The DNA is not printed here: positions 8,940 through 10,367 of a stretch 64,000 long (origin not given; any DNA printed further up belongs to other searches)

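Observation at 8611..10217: Low-GC two-gene cassette: DUF4365-like PD-(D/E)xK nuclease plus a 375-aa protein with no recognisable domain (candidate uncharacterised defence / toxin-antitoxin module)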

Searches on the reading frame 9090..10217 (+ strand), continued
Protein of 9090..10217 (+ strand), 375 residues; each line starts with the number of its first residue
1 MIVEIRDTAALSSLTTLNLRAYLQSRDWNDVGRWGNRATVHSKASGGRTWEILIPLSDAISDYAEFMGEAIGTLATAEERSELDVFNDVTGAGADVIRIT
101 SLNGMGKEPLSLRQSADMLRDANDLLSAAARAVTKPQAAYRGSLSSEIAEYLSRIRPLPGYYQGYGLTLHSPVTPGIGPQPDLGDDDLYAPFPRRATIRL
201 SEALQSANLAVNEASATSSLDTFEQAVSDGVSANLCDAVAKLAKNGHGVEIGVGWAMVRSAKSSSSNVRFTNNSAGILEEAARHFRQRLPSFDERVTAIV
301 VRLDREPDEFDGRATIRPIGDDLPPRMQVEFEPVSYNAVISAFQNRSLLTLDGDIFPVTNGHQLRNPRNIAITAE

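Call 69: find_encoding_contigs(protein=P0176, flank=8000, max_places=3)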
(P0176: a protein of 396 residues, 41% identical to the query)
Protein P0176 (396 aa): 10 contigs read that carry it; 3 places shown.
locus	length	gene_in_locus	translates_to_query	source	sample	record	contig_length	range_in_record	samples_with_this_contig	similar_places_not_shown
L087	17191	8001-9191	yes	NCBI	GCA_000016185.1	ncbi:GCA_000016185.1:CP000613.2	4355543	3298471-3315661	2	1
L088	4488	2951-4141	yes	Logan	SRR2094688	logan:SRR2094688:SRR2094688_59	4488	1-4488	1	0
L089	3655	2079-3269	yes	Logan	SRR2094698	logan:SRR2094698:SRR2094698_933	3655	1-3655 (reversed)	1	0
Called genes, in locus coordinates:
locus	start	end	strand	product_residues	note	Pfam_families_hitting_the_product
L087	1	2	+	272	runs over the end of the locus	PF00005:ABC_tran, PF13304:AAA_21 (faint), PF12399:BCA_ABC_TP_C (weak)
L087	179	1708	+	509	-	PF00309:Sigma54_AID, PF04963:Sigma54_CBD, PF04552:Sigma54_DBD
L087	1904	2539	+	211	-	PF02482:Ribosomal_S30AE, PF16321:Ribosom_S30AE_C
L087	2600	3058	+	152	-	PF00359:PTS_EIIA_2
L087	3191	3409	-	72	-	PF06620:DUF1150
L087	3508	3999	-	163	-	PF00011:HSP20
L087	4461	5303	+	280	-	-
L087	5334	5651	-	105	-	PF01052:FliMN_C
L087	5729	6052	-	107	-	-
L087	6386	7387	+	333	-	PF00165:HTH_AraC (faint), PF12833:HTH_18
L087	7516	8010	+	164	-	PF14280:DUF4365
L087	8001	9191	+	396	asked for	-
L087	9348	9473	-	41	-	-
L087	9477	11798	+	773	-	PF07715:Plug, PF00593:TonB_dep_Rec_b-barrel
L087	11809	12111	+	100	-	-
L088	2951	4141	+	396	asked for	-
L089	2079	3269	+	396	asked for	-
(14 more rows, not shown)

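Call 72: search_protein_families(library=padloc, alignment_id=A4, max_evalue=1e-8)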
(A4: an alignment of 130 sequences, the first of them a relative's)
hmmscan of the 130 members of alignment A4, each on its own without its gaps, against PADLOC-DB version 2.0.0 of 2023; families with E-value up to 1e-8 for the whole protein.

A. member 1, L074:9279-9920:- (214 aa): 0 families

B. families by the number of members that match (of 130 scanned): 200 families (the first 25 are shown)
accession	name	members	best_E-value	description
PDLC03040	REase_I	8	0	Type I restriction enzyme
PDLC03019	MTase_I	8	2.2e-225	Type I methyltransferase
PDLC03038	MTase_I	7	7.8e-63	Type I methyltransferase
PDLC03044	REase_I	6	4.7e-70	Type I restriction enzyme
PDLC04134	mad2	6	2.4e-50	mads_2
PDLC03029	MTase_I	5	8.8e-263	Type I methyltransferase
PDLC03035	MTase_I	5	9.6e-127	Type I methyltransferase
PDLC03240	MTase_II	5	4.7e-113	Type II methyltransferase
PDLC03089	Specificity_I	5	3.3e-92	Type I specificity subunit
PDLC03031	MTase_I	5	8.4e-81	Type I methyltransferase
PDLC03022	MTase_I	5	2.8e-77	Type I methyltransferase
PDLC03028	MTase_I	5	4.7e-71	Type I methyltransferase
PDLC03041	REase_I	5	2.6e-70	Type I restriction enzyme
PDLC03168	Specificity_I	5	6.7e-69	Type I specificity subunit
PDLC03086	Specificity_I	5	1.4e-66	Type I specificity subunit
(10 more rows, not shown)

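Call 73: find_encoding_contigs(protein=P0002, flank=6000, max_places=2)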
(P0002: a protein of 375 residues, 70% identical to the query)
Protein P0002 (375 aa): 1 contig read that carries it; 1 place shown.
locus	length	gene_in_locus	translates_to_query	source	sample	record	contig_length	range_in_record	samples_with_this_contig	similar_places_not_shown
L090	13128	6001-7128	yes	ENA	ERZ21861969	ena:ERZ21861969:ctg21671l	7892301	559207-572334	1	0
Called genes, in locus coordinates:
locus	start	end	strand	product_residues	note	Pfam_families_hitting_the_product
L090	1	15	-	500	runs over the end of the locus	PF06808:DctM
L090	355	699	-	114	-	PF09585:Lin0512_fam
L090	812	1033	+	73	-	PF00830:Ribosomal_L28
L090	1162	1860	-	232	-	PF00834:Ribul_P_3_epim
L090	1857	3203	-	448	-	PF00206:Lyase_1, PF14698:ASL_C2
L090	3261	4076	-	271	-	PF01261:AP_endonuc_2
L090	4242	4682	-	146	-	-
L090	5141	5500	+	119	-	PF01329:Pterin_4a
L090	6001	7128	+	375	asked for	-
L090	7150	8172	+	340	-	PF00296:Bac_luciferase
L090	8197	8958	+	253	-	-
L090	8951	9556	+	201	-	PF00857:Isochorismatase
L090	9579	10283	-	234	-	-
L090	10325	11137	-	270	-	PF02585:PIG-L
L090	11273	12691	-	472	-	PF00171:Aldedh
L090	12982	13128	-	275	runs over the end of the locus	PF04072:LCM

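Call 74: find_encoding_contigs(protein=P0003, flank=6000, max_places=2)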
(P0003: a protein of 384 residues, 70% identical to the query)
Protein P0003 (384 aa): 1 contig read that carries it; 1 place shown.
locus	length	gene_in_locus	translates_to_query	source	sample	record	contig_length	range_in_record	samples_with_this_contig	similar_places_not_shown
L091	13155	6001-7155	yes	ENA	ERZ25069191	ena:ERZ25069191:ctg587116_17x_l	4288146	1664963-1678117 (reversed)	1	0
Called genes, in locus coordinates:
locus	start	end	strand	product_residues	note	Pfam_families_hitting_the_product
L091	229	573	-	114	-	PF09585:Lin0512_fam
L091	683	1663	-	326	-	-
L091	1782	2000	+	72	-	PF00830:Ribosomal_L28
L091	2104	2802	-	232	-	PF00834:Ribul_P_3_epim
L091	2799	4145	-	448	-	PF00206:Lyase_1, PF14698:ASL_C2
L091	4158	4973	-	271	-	PF01261:AP_endonuc_2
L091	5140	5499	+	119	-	PF01329:Pterin_4a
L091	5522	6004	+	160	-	PF14280:DUF4365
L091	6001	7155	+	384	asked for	-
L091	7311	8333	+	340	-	PF00296:Bac_luciferase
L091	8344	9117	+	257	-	-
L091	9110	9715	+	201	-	PF00857:Isochorismatase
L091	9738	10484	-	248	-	-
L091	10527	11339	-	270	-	PF02585:PIG-L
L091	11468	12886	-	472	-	PF00171:Aldedh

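Call 75: find_encoding_contigs(protein=window:9090-10217:+, flank=10000, max_places=6)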
Protein window:9090-10217:+ (375 aa): 1 contig read that carries it; 1 place shown.
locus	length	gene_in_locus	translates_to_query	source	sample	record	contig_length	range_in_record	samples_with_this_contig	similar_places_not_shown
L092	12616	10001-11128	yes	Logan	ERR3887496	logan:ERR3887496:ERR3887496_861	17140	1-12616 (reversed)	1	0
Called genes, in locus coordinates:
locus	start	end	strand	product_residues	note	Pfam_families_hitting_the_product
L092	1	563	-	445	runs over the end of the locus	PF00355:Rieske, PF00848:Ring_hydroxyl_A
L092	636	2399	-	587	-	PF02129:Peptidase_S15, PF08530:PepX_C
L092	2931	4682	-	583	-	PF02518:HATPase_c, PF13589:HATPase_c_3, PF01119:DNA_mis_repair, PF08676:MutL_C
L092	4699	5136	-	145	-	-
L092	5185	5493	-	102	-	PF03960:ArsC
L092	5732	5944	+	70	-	PF00830:Ribosomal_L28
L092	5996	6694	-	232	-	PF00834:Ribul_P_3_epim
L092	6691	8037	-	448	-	PF00206:Lyase_1, PF14698:ASL_C2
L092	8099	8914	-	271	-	PF01261:AP_endonuc_2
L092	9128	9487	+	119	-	PF01329:Pterin_4a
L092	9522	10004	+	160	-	PF14280:DUF4365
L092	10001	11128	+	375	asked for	-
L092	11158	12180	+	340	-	PF00296:Bac_luciferase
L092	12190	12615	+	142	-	?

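Call 82: search_protein_families(library=pfam, alignment_id=A2, max_evalue=0.05)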
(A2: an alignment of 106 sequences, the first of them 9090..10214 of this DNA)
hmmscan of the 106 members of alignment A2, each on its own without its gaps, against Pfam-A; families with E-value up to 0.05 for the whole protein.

A. member 1, window:9090-10214:+ (375 aa): 0 families

B. families by the number of members that match (of 106 scanned): 7 families
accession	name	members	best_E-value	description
PF23342.1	WDR90_beta-prop_4th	3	0.011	WDR90, 4th beta-propeller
PF19698.5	DUF6197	1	0.0045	Family of unknown function (DUF6197)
PF15137.11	ECPIP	1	0.011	Exosomal polycystin 1 interacting protein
PF19125.5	DUF5809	1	0.023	Family of unknown function (DUF5809)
PF14863.12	Alkyl_sulf_dimr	1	0.026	Alkyl sulfatase dimerisation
PF20537.3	DUF6752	1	0.027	Domain of unknown function (DUF6752)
PF25814.1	fn3_SORL1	1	0.048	SORL1-like, fn3 domain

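Call 83: find_related_loci(query=A2, collection=viral_contigs, flank=6000)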
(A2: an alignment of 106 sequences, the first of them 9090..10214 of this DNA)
Query A2 (375 aa) in viral_contigs; peptide patterns used: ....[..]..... (x = any residue, [..] = any of these).
12 stretches matched a pattern; 7 encode a relative of the query (tblastn E <= 1e-3); 7 distinct loci.
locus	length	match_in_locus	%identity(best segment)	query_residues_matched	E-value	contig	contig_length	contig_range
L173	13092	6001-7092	30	7-372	7e-52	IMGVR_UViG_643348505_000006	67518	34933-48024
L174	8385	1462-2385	28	12-315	1e-31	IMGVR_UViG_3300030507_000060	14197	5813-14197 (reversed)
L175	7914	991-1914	28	12-315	1e-31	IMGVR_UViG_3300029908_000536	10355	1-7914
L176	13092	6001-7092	24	6-372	8e-20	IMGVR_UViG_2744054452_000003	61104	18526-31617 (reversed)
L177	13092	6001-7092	24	6-372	1e-19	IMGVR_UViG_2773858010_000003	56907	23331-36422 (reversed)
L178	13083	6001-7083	24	11-374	1e-17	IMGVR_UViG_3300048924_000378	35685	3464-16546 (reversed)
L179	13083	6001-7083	22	11-374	6e-17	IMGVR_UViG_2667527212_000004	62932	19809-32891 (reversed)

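Call 89: search_dna_similar(query=L085:7510-8001:+, collection=plasmids, mode=protein, max_rows=40, max_evalue=0.00001)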
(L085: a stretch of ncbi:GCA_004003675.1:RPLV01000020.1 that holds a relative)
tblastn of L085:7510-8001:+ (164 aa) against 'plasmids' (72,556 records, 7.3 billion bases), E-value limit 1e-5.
Records with a match: 48; places in all: 48; records where one place covers at least 80% of the query: 32.
Best place of each record, by identity: <60% 48.
By first word of the organism name: Bradyrhizobium 15; Nostoc 11; Tolypothrix 4; Entomospira 2; Caballeronia 2; Methylobacterium 2; Streptomyces 2; Paenarthrobacter 2; Gluconobacter 1; Tistrella 1; and 6 more.
By predicted mobility (MOB-suite, as given by PLSDB): conjugative 17; non-mobilizable 17; mobilizable 14.
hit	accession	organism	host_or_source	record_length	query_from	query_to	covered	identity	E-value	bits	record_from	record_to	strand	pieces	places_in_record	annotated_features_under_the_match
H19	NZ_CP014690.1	Gluconobacter albidus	water kefir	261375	2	163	99%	53.7%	6e-55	192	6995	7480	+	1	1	DUF4365 domain-containing protein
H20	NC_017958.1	Tistrella mobilis KA081020-065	-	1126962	2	163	99%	49.7%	4e-49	176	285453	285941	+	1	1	record has no annotation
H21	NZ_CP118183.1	Entomospira culicis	Culex pipiens,cell culture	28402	9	160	93%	39.9%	3e-25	107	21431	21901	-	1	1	DUF4365 domain-containing protein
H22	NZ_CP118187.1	Entomospira culicis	Culex pipiens,cell culture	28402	9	160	93%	39.9%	3e-25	107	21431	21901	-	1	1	DUF4365 domain-containing protein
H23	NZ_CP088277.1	Bradyrhizobium barranii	Glycine max cv. AC Glengarry,cell ...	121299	1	121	74%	48.8%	2e-27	113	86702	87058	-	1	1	DUF4365 domain-containing protein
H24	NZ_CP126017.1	Bradyrhizobium japonicum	Glycine max,soybean,root nodule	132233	1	121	74%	48.8%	2e-27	113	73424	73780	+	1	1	DUF4365 domain-containing protein | transposase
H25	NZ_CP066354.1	Bradyrhizobium japonicum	Glycine max,DNA isolated from pure ...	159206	1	121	74%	48.8%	2e-27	113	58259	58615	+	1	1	DUF4365 domain-containing protein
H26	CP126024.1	Bradyrhizobium japonicum USDA 135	Glycine max,soybean,root nodule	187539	1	121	74%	48.8%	2e-27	113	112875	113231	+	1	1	DUF4365 domain-containing protein | transposase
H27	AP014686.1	Bradyrhizobium diazoefficiens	Glycine max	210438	1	121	74%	48.8%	2e-27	113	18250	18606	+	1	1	putative uncharacterized protein | transposase mutator type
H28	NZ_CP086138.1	Bradyrhizobium barranii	Glycine max cv. AC Orford,Cell ...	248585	1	121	74%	48.8%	2e-27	113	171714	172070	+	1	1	DUF4365 domain-containing protein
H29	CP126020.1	Bradyrhizobium japonicum USDA 123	Glycine max,soybean,root nodule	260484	1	121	74%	48.8%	2e-27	113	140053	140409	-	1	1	DUF4365 domain-containing protein | transposase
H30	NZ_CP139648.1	Bradyrhizobium japonicum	Glycine max,cell culture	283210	1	121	74%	48.8%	2e-27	113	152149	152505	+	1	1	DUF4365 domain-containing protein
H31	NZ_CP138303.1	Bradyrhizobium japonicum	Glycine max,cell culture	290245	1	121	74%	48.8%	2e-27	113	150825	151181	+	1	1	DUF4365 domain-containing protein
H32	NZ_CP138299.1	Bradyrhizobium japonicum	Glycine max,cell culture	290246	1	121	74%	48.8%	2e-27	113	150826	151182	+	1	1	DUF4365 domain-containing protein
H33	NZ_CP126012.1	Bradyrhizobium japonicum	Glycine max,soybean,root nodule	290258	1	121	74%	48.8%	2e-27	113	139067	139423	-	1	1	DUF4365 domain-containing protein | transposase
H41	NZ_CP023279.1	Nostoc sp. CENA543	cell culture,Brazilian saline-alkaline ...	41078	2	163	99%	33.7%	2e-27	113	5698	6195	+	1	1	DUF4365 domain-containing protein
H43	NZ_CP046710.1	Nostoc sp. ATCC 53789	-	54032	11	159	91%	36.5%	1e-20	94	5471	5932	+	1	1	DUF4365 domain-containing protein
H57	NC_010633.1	Nostoc punctiforme PCC 73102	-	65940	3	163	98%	30.9%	1e-23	102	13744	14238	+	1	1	DUF4365 domain-containing protein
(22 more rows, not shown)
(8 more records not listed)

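Call 90: get_annotated_region(hit=H41, flank=4000)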
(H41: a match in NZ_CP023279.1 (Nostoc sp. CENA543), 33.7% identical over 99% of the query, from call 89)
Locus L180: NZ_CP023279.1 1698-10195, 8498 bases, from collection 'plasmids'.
description: Nostoc sp. CENA543 plasmid pCENA543c, complete sequence
organism: Nostoc sp. CENA543 (NCBI taxid 1869241)
taxonomy: Bacteria; Cyanobacteriota; Cyanophyceae; Nostocales; Nostocaceae; Nostoc; Nostoc sp. CENA543
host: -; source: cell culture,Brazilian saline-alkaline lake; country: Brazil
typing (MOB-suite, as given by PLSDB): non-mobilizable
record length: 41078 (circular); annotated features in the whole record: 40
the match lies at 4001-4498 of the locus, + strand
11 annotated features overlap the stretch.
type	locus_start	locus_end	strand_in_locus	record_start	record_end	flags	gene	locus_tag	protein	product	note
CDS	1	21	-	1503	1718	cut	-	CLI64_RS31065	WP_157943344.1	hypothetical protein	-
CDS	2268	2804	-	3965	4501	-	-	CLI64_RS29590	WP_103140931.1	HNH endonuclease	-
CDS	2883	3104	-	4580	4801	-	-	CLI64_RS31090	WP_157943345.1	hypothetical protein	-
CDS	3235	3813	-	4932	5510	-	-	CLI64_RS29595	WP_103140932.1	hypothetical protein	-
CDS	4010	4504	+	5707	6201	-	-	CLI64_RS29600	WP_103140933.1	DUF4365 domain-containing protein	-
CDS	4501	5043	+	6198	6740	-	-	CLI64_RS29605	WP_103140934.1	hypothetical protein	-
CDS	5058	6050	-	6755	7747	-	-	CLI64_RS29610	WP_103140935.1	tyrosine-type recombinase/integrase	GO:0015074 - DNA integration [Evidence IEA]; GO:0006310 - DNA recombination [Evidence IEA]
CDS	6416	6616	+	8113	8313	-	-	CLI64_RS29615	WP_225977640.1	hypothetical protein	-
CDS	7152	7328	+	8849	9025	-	-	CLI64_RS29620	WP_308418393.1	hypothetical protein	-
CDS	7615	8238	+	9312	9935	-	-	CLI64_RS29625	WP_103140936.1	HMA2 domain-containing protein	-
CDS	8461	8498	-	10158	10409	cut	-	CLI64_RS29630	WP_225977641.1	DUF1816 domain-containing protein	-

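Call 91: get_annotated_region(hit=H57, flank=4000)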
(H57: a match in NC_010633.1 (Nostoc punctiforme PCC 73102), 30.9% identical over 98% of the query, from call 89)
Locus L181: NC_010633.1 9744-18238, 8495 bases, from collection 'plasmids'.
description: Nostoc punctiforme PCC 73102 plasmid pNPUN04, complete sequence
organism: Nostoc punctiforme PCC 73102 (NCBI taxid 63737)
taxonomy: Bacteria; Cyanobacteriota; Cyanophyceae; Nostocales; Nostocaceae; Nostoc; Nostoc punctiforme; Nostoc punctiforme PCC 73102
host: -; source: -; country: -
typing (MOB-suite, as given by PLSDB): mobilizable; relaxase MOBP,MOBV
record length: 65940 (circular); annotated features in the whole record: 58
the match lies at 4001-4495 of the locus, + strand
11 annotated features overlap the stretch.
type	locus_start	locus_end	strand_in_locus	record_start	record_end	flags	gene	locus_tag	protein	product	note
CDS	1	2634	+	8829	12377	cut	-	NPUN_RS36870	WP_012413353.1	NB-ARC domain-containing protein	-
CDS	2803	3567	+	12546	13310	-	-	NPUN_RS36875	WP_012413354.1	AAA family ATPase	-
CDS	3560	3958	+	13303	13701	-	-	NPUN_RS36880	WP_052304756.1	hypothetical protein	-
CDS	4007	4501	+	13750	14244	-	-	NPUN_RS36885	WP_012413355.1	DUF4365 domain-containing protein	-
CDS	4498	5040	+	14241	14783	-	-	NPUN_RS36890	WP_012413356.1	hypothetical protein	-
CDS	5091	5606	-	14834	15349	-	-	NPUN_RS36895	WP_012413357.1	hypothetical protein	-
CDS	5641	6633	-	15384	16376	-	-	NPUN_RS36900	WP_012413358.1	tyrosine-type recombinase/integrase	GO:0015074 - DNA integration [Evidence IEA]; GO:0006310 - DNA recombination [Evidence IEA]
CDS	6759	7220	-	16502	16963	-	-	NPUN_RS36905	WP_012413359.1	hypothetical protein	-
CDS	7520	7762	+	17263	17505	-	-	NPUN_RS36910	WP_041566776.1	hypothetical protein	-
CDS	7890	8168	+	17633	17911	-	-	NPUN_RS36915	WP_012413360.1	hypothetical protein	-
CDS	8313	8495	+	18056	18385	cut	-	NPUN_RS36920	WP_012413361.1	hypothetical protein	-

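Call 92: get_annotated_region(hit=H43, flank=4000)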
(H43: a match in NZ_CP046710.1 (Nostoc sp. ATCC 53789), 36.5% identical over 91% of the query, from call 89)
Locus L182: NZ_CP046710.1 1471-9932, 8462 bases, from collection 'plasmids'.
description: Nostoc sp. ATCC 53789 plasmid pNsp_g, complete sequence
organism: Nostoc sp. ATCC 53789 (NCBI taxid 76335)
taxonomy: Bacteria; Cyanobacteriota; Cyanophyceae; Nostocales; Nostocaceae; Nostoc; Nostoc sp. ATCC 53789
host: -; source: -; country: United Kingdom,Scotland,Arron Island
typing (MOB-suite, as given by PLSDB): mobilizable; relaxase MOBP
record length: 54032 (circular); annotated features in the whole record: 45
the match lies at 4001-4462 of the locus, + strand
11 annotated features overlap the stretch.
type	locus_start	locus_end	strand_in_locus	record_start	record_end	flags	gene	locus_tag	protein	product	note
CDS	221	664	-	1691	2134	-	-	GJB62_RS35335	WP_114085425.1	HXXEE domain-containing protein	-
CDS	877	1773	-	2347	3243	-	-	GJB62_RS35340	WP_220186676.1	hypothetical protein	-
CDS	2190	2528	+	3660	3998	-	-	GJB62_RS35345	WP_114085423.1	hypothetical protein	-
CDS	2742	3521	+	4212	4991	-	-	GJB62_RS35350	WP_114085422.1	ParA family protein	-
CDS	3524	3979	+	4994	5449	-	-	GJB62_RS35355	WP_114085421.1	hypothetical protein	-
CDS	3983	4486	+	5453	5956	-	-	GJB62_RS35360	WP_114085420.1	DUF4365 domain-containing protein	-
CDS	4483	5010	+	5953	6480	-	-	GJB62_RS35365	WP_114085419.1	hypothetical protein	-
CDS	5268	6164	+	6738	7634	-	-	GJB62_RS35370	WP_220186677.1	site-specific integrase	GO:0015074 - DNA integration [Evidence IEA]; GO:0006310 - DNA recombination [Evidence IEA]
CDS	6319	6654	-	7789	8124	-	-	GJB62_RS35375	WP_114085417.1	hypothetical protein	-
CDS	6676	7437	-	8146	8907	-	-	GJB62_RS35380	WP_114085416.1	phosphoadenylyl-sulfate reductase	GO:0019379 - sulfate assimilation, phosphoadenylyl sulfate reduction by phosphoadenylyl-sulfate reductase (thioredoxin) ...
CDS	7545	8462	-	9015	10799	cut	sir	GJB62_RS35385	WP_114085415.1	sulfite reductase, ferredoxin dependent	GO:0000103 - sulfate assimilation [Evidence IEA]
